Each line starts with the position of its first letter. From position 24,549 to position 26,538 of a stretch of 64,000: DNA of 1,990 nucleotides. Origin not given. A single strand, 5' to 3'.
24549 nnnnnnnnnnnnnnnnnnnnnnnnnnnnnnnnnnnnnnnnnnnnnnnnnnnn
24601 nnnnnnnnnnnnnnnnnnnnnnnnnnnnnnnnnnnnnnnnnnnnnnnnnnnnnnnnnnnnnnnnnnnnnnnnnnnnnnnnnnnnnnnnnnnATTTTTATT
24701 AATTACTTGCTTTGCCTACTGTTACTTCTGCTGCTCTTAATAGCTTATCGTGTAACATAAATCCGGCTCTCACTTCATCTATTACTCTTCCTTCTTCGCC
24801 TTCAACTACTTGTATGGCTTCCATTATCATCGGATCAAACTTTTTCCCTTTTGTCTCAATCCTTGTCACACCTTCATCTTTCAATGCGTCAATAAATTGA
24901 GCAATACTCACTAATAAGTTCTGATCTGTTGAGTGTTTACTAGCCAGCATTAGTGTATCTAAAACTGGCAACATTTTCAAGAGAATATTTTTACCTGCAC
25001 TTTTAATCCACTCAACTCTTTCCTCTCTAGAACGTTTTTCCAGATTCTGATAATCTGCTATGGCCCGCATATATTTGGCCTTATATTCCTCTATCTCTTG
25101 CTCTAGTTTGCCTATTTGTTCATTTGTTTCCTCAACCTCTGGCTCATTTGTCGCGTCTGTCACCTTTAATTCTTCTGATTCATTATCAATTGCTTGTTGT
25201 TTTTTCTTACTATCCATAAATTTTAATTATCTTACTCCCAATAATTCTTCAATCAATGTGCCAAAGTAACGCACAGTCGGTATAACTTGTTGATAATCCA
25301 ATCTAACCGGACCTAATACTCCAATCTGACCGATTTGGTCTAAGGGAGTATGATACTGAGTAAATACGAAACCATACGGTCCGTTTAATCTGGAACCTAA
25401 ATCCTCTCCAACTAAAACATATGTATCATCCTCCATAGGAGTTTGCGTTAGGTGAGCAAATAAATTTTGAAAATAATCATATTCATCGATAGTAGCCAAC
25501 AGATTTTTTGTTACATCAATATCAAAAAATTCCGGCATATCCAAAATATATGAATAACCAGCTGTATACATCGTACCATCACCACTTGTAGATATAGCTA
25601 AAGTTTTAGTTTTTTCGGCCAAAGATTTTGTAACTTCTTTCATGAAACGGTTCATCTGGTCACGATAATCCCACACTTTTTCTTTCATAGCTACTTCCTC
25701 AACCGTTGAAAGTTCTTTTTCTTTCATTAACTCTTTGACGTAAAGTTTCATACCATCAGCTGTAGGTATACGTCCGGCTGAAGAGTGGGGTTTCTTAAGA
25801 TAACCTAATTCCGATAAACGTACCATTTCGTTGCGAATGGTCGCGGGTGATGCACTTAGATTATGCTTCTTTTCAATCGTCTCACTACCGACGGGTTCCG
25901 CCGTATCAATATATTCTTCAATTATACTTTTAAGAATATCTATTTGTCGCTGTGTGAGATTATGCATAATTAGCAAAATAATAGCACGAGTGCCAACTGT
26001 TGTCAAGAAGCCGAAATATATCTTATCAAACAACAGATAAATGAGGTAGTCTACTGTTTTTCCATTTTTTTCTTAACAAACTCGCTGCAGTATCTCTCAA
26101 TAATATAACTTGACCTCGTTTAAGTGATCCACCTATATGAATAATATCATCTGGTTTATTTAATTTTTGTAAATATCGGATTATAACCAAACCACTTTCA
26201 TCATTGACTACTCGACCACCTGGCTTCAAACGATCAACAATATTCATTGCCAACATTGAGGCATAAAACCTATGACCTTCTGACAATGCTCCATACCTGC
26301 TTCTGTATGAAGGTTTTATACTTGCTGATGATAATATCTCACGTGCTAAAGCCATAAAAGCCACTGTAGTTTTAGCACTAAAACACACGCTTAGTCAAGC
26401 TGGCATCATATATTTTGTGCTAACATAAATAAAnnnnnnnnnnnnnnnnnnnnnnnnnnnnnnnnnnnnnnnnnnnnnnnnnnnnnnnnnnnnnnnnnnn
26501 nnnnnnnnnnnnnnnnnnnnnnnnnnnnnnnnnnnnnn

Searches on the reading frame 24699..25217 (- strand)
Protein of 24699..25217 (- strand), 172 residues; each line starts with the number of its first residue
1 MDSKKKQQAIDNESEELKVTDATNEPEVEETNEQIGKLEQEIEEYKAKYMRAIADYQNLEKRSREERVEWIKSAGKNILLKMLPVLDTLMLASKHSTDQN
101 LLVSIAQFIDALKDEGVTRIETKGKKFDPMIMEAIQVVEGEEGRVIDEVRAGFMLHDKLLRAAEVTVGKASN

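Call 11: search_protein_families(library=pfam, proteins=[window:24699-25217:-], max_evalue=1)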
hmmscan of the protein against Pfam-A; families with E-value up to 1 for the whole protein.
window:24699-25217:- (172 aa): 10 families
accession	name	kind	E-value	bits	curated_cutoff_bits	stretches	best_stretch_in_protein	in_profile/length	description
PF01025.24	GrpE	-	4.8e-35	121.1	25.8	1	20-169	5-165/165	GrpE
PF19579.4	FtsL_2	-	0.0024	18.2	24.6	1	27-64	37-74/100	Bacteriodetes cell division protein (FtsL-like)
PF01149.29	Fapy_DNA_glyco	-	0.0037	18.3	25.5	1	26-82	5-66/117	Formamidopyrimidine-DNA glycosylase N-terminal domain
PF19111.5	DUF5798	-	0.0071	17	27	1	25-62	35-71/89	Family of unknown function (DUF5798)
PF13094.11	CENP-Q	-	0.053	14.1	28.5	1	25-85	35-93/162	CENP-Q, a CENPA-CAD centromere complex subunit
PF03938.19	OmpH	-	0.16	12.6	32.4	1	4-67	36-93/141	Outer membrane protein (OmpH-like)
PF14362.11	DUF4407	-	0.23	11.1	31.3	1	4-62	187-245/297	Domain of unknown function (DUF4407)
PF24994.1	GIL1_IRKI_C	-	0.25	11.8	27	0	43-69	8-34/53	GIL1/IRKI C-terminal domain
PF16526.10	CLZ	-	0.31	11.9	26.7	1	22-62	20-60/71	C-terminal leucine zipper domain of cyclic nucleotide-gated channels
PF06810.17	Phage_scaffold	-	0.82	10.1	35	1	3-75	32-107/170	Phage capsid assembly scaffolding protein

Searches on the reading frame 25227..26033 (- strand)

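Call 11: search_protein_families(library=pfam, proteins=[window:25227-26033:-], max_evalue=1)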
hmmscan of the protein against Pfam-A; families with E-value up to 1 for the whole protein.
window:25227-26033:- (268 aa): 5 families
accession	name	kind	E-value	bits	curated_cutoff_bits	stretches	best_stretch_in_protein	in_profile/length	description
PF01628.27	HrcA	-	3.8e-17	63.4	22.2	1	97-251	76-215/215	HrcA protein C terminal domain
PF03444.21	HrcA_DNA-bdg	-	8.4e-06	25.8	21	1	25-94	1-69/79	Winged helix-turn-helix transcription repressor, HrcA DNA-binding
PF16284.10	DUF4930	-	0.0027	18.2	25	1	116-182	7-77/144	Domain of unknown function (DUF4930)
PF01726.22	LexA_DNA_bind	-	0.0056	16.9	23.7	1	23-80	1-57/65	LexA DNA binding domain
PF08220.18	HTH_DeoR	-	0.042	14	21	1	59-87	24-52/57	DeoR-like helix-turn-helix domain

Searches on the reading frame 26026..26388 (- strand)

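Call 11: search_protein_families(library=pfam, proteins=[window:26026-26388:-], max_evalue=1)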
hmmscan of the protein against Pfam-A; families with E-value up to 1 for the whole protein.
window:26026-26388:- (120 aa): 1 family
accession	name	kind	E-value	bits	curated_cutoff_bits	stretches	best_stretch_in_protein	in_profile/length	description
PF10442.14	FIST_C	-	0.11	13.1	28.5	1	50-101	16-68/131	FIST C domain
